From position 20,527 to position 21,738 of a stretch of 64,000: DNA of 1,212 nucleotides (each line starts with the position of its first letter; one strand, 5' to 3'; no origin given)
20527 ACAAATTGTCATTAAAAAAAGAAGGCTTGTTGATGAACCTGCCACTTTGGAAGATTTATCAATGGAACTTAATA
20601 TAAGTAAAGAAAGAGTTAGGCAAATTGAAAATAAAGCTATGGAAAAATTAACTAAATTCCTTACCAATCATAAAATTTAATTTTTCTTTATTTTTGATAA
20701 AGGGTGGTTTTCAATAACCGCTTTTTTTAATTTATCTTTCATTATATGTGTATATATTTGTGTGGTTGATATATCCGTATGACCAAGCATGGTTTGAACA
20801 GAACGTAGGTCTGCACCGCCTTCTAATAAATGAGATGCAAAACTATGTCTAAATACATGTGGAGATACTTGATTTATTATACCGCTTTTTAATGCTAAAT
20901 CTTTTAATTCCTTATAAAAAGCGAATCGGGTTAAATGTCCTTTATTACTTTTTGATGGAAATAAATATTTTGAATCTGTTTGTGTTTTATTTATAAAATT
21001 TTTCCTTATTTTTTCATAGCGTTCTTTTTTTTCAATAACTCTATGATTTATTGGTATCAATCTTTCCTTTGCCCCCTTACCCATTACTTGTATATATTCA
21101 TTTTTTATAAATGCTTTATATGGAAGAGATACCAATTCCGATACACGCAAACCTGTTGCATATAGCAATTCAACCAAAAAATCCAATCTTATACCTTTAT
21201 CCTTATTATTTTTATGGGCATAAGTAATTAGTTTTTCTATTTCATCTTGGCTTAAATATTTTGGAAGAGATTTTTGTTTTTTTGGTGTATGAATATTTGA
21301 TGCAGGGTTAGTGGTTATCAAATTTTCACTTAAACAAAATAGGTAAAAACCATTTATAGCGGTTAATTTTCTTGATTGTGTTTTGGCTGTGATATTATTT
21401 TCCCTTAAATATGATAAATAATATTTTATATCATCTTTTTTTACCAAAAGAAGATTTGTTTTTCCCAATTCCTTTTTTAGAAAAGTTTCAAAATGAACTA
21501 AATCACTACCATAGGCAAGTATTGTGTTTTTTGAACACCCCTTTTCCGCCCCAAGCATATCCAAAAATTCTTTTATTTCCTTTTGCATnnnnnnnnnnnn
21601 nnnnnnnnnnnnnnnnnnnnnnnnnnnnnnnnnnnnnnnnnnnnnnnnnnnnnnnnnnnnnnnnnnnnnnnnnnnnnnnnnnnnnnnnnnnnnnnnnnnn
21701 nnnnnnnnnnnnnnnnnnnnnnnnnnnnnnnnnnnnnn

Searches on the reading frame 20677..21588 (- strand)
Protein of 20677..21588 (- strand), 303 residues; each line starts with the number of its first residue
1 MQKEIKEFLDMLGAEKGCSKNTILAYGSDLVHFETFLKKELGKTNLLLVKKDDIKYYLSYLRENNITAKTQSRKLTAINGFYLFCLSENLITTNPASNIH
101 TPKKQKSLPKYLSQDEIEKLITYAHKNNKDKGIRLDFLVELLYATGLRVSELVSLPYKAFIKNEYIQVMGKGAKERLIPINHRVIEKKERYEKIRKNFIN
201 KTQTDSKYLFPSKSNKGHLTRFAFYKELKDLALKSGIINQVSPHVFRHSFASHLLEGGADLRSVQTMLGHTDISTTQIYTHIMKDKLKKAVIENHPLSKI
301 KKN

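Call 11: find_related_loci(query=window:20677-21588:-, collection=genome_contigs, flank=4000)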
Query window:20677-21588:- (303 aa) in genome_contigs; peptide patterns used: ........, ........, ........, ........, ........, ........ (x = any residue, [..] = any of these).
95 stretches matched a pattern; 2 encode a relative of the query (tblastn E <= 1e-3); 2 distinct loci.
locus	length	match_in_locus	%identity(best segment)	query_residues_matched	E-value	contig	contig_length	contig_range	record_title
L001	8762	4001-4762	28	16-276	3e-17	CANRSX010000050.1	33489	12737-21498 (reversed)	MAG TPA_asm: uncultured Roseburia sp. isolate SRR15510239_bin.50_metawrap_v1.3_MAG genome assembly, contig: NODE.936_len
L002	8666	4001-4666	27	49-276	2e-15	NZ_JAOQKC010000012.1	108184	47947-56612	Laedolimicola ammoniilytica strain Sanger_04 .13470_2_93.12, whole genome shotgun sequence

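Call 41: search_protein_families(library=ncbifam, proteins=[window:20677-21588:-], max_evalue=0.01)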
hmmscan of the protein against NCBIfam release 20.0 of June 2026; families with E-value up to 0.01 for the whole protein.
window:20677-21588:- (303 aa): 13 families
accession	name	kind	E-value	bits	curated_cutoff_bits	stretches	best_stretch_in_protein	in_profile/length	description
TIGR02225.1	recomb_XerD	equivalog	1.4e-96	323.3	329.6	1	7-297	2-289/290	site-specific tyrosine recombinase XerD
NF001399.0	PRK00283.1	subfamily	3.3e-95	318.8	279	1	2-298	6-299/300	tyrosine recombinase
TIGR02224.1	recomb_XerC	equivalog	3.9e-81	272.7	335.15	1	6-297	1-292/295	tyrosine recombinase XerC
NF040815.2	recomb_XerA_Arch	equivalog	4.1e-62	210.1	220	1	7-290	2-262/263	site-specific tyrosine recombinase/integron integrase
NF002331.0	PRK01287.1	subfamily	3.1e-46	158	371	1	15-300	39-330/365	site-specific tyrosine recombinase XerC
TIGR02249.1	integrase_gron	subfamily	3.1e-40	138.5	265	2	214-287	232-305/315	integron integrase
NF003462.0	PRK05084.1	equivalog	4.6e-24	84.8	267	1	102-292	164-354/360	tyrosine recombinase XerS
NF011946.0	PRK15417.1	equivalog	3.1e-23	82.5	435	2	216-285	249-318/337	integron integrase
NF007371.0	PRK09871.1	subfamily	1.8e-16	60.3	222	1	110-281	5-173/198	tyrosine-type DNA invertase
NF007370.0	PRK09870.1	subfamily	2.1e-13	50.3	221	1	109-281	10-178/200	tyrosine-type DNA invertase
NF002685.0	PRK02436.1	equivalog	1e-09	38.6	178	1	1-277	1-241/245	site-specific tyrosine recombinase XerD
NF040693.1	recomb_GmtY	equivalog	7.2e-06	25.5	340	1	228-289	378-439/441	gamma-mobile-trio recombinase GmtY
NF041502.1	integrase_1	equivalog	0.00022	20.1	350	1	199-288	279-366/484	site-specific integrase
